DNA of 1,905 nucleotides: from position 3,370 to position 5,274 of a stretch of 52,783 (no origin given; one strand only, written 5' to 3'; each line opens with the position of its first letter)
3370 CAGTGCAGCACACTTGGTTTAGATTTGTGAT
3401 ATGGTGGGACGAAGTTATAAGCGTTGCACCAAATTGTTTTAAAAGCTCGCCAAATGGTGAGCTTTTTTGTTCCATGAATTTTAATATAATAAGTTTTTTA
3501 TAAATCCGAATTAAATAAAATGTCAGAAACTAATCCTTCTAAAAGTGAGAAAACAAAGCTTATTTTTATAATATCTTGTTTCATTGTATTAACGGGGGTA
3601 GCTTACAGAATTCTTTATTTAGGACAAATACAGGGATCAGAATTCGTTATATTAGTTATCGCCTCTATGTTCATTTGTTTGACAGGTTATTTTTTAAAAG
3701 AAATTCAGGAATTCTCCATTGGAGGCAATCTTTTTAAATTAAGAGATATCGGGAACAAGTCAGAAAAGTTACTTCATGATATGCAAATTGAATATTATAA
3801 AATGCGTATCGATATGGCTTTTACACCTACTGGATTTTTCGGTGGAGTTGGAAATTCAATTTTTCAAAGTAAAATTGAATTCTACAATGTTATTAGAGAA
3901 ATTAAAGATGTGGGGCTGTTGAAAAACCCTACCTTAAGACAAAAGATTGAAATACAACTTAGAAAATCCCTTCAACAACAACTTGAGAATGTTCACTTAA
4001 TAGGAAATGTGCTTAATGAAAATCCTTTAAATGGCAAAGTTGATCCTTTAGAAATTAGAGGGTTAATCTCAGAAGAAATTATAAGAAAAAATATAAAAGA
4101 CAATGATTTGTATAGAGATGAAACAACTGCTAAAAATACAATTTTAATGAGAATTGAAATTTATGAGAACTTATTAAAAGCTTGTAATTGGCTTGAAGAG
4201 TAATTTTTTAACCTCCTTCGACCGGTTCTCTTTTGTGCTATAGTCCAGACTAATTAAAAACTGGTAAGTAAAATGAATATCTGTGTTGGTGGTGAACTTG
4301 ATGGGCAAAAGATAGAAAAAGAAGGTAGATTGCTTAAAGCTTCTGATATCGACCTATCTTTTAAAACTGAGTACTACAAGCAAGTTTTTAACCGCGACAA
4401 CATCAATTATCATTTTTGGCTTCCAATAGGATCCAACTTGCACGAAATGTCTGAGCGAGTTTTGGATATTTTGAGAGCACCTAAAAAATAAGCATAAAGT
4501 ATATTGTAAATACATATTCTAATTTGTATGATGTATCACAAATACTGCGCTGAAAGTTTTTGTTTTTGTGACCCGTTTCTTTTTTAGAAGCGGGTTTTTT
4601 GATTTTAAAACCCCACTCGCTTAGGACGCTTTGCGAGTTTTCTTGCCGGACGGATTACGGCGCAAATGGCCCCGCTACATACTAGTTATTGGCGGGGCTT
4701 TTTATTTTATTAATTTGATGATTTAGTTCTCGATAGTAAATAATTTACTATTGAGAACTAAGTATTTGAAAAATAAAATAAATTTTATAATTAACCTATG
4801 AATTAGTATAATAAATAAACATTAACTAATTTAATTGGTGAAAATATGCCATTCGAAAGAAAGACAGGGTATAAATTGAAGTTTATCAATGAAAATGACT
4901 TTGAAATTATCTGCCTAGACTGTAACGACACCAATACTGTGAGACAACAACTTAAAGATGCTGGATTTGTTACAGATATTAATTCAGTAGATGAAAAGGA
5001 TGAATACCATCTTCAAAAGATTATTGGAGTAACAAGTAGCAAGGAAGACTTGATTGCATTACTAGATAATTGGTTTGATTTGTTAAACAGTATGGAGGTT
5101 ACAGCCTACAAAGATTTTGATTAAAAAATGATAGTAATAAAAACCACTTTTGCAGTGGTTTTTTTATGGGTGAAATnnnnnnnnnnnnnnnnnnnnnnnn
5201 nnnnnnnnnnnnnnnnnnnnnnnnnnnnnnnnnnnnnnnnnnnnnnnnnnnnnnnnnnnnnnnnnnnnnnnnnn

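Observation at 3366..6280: Low-GC accessory-gene cluster between the Q-like gene and the packaging operon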

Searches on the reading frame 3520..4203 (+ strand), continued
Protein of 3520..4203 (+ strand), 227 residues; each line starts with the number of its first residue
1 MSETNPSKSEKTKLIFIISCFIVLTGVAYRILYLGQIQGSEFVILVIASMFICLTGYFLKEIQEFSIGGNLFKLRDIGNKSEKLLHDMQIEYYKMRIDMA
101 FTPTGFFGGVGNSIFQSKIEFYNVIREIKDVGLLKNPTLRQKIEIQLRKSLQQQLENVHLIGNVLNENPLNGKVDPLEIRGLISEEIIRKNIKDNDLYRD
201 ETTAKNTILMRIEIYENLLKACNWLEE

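Call 63: fold_search(model_id=the predicted structure, library=viral)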
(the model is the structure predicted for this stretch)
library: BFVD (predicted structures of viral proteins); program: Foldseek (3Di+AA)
matches with E <= 10: 143; with E <= 0.001: 0
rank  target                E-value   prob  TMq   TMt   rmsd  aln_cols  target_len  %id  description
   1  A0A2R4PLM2            2.8e-01  0.15  0.17  0.15  63.2       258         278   15  (no name in the UniProt tables at hand)
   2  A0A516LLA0            4.9e-01  0.25  0.23  0.08  26.9       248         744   10  (no name in the UniProt tables at hand)
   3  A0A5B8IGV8            7.3e-01  0.09  0.16  0.05  17.9       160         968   19  Uncharacterized protein [Mimiviridae sp. ChoanoV1]
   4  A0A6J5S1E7            7.7e-01  0.10  0.15  0.08  24.8       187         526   12  Uncharacterized protein [uncultured Caudovirales phage]
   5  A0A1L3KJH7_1          8.9e-01  0.11  0.19  0.07  19.8       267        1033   16  (no name in the UniProt tables at hand)
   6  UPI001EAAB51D         1.1e+00  0.11  0.18  0.09  30.8       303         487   10  (no name look-up for this kind of identifier)
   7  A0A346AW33            1.2e+00  0.12  0.22  0.16  19.5       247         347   15  (no name in the UniProt tables at hand)
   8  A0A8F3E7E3            1.2e+00  0.12  0.19  0.05  24.1       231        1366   11  Tape measure protein [Arthrobacter phage SilentRX]
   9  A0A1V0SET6            1.3e+00  0.15  0.19  0.08  10.5       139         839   16  Uncharacterized protein [Hokovirus HKV1]
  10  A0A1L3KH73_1          1.4e+00  0.08  0.16  0.06  15.5       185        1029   14  (no name in the UniProt tables at hand)
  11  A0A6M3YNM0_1          1.7e+00  0.11  0.22  0.05  16.0       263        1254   11  (no name in the UniProt tables at hand)
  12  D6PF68                1.8e+00  0.10  0.20  0.17  18.5       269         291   13  (no name in the UniProt tables at hand)
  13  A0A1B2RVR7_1          1.8e+00  0.07  0.18  0.08  24.6       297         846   15  Polyprotein (Fragment) [Alber virus]
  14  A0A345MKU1            2.0e+00  0.09  0.19  0.09  21.8       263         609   10  (no name in the UniProt tables at hand)
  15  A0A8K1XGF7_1          2.0e+00  0.07  0.18  0.07  16.9       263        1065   13  (no name in the UniProt tables at hand)
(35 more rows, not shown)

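Call 64: find_encoding_contigs(protein=P0011, flank=6000, max_places=3)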
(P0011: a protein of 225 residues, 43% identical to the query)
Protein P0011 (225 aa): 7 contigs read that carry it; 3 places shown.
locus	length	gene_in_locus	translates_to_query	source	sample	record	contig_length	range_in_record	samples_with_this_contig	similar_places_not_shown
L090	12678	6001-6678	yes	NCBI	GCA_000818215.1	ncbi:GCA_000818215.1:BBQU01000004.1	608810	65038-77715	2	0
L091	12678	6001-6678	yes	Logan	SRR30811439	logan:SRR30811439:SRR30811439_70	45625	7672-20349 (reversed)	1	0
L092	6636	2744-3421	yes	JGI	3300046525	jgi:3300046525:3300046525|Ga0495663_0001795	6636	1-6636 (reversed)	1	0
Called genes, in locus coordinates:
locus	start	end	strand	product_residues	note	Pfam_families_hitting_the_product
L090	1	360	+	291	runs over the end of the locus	PF00126:HTH_1, PF03466:LysR_substrate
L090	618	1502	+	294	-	PF00156:Pribosyltran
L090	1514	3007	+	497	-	PF18127:NAMPT_N, PF04095:NAPRTase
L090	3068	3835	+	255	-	PF00293:NUDIX, PF19368:WHD_AraR, PF21906:WHD_NrtR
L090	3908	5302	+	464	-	PF02219:MTHFR, PF12225:DUF5981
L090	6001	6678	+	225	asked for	-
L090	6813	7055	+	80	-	-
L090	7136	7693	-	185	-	-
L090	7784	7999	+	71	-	-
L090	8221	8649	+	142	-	-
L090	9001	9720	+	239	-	PF00196:GerE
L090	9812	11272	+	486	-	PF01425:Amidase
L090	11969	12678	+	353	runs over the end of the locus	PF25917:BSH_RND, PF25973:BSH_CzcB (faint), PF25881:HH_YBHG (weak), PF25885:HH_EMRA (weak), PF25876:HH_MFP_RND, PF25963:Beta-barrel_AAEA (weak), PF25990:Beta-barrel_YknX (weak)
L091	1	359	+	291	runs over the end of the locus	PF00126:HTH_1, PF03466:LysR_substrate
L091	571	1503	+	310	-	PF00156:Pribosyltran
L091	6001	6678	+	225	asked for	-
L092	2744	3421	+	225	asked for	-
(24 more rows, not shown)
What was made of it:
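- Some distant relatives of A sit in non-prophage chromosomal contexts (call 64). Distant relatives occur outside prophages (call 64).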

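Call 65: find_encoding_contigs(protein=P0003, flank=6000, max_places=2)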
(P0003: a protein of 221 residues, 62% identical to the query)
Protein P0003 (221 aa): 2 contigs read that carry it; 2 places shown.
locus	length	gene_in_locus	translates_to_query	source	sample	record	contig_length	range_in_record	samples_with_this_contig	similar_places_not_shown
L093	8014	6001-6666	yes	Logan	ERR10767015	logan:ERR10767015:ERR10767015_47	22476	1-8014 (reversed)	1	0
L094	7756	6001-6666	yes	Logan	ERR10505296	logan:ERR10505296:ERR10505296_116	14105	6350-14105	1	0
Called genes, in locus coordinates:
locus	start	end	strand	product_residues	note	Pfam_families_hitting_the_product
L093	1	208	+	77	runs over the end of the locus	PF15943:YdaS_toxin, PF14549:P22_Cro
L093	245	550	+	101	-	-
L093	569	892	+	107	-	-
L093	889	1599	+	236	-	-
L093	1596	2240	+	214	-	-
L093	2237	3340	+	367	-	PF04492:Phage_rep_O (weak)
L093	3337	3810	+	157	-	-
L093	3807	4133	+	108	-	-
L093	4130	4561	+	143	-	-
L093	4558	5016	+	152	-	-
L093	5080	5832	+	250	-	-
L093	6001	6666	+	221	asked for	-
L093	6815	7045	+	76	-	-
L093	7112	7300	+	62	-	-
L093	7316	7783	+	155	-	-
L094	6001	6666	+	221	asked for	-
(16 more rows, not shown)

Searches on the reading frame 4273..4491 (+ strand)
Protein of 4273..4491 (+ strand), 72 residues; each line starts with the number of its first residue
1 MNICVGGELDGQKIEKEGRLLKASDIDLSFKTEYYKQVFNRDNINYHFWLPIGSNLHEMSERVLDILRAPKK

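Call 4: search_protein_families(library=pfam, proteins=[window:4273-4491:+], max_evalue=0.1)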
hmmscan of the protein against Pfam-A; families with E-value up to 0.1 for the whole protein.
window:4273-4491:+ (72 aa): 0 families

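Call 5: search_protein_families(library=phrogs, proteins=[window:4273-4491:+], max_evalue=0.01)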
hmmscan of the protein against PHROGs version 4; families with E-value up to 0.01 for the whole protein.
window:4273-4491:+ (72 aa): 1 family
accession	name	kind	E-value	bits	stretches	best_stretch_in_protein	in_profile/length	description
phrog_1523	-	unknown function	7.4e-38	129.7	1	1-71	1-71/72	-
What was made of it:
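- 4273..4491 (+): ORF B: 72-aa cargo protein of unknown function. A possible extended -10 promoter (TGcTATAGT, 4236-4244) travels with it. phrog_1523 at 7e-38 (call 5).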

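Call 10: search_protein_families(library=padloc, proteins=[window:4273-4491:+], max_evalue=0.1)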
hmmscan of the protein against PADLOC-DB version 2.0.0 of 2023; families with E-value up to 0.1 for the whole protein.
window:4273-4491:+ (72 aa): 0 families

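Call 11: search_protein_families(library=ncbifam, proteins=[window:4273-4491:+], max_evalue=0.1)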
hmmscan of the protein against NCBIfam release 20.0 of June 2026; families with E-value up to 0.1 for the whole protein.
window:4273-4491:+ (72 aa): 1 family
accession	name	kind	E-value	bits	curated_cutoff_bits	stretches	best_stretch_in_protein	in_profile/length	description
NF002115.0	PRK00951.2-5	equivalog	0.06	13.1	289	1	22-65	126-169/195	imidazoleglycerol-phosphate dehydratase HisB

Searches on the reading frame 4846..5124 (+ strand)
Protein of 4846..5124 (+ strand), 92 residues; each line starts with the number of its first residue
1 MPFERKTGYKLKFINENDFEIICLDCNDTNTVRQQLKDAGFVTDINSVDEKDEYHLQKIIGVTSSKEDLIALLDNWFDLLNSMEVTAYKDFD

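Call 4: search_protein_families(library=pfam, proteins=[window:4846-5124:+], max_evalue=0.1)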
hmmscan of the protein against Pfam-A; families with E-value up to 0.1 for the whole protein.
window:4846-5124:+ (92 aa): 0 families

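Call 5: search_protein_families(library=phrogs, proteins=[window:4846-5124:+], max_evalue=0.01)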
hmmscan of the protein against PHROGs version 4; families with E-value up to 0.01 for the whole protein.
window:4846-5124:+ (92 aa): 2 families
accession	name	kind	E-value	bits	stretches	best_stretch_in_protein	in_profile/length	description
phrog_36671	-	unknown function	4.3e-64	213.8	1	1-92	1-92/92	-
phrog_18873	-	unknown function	0.003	17.5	1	9-70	198-254/400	-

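Call 10: search_protein_families(library=padloc, proteins=[window:4846-5124:+], max_evalue=0.1)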
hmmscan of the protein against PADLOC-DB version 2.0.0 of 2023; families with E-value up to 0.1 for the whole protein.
window:4846-5124:+ (92 aa): 0 families

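Call 11: search_protein_families(library=ncbifam, proteins=[window:4846-5124:+], max_evalue=0.1)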
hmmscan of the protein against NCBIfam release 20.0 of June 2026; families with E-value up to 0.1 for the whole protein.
window:4846-5124:+ (92 aa): 0 families
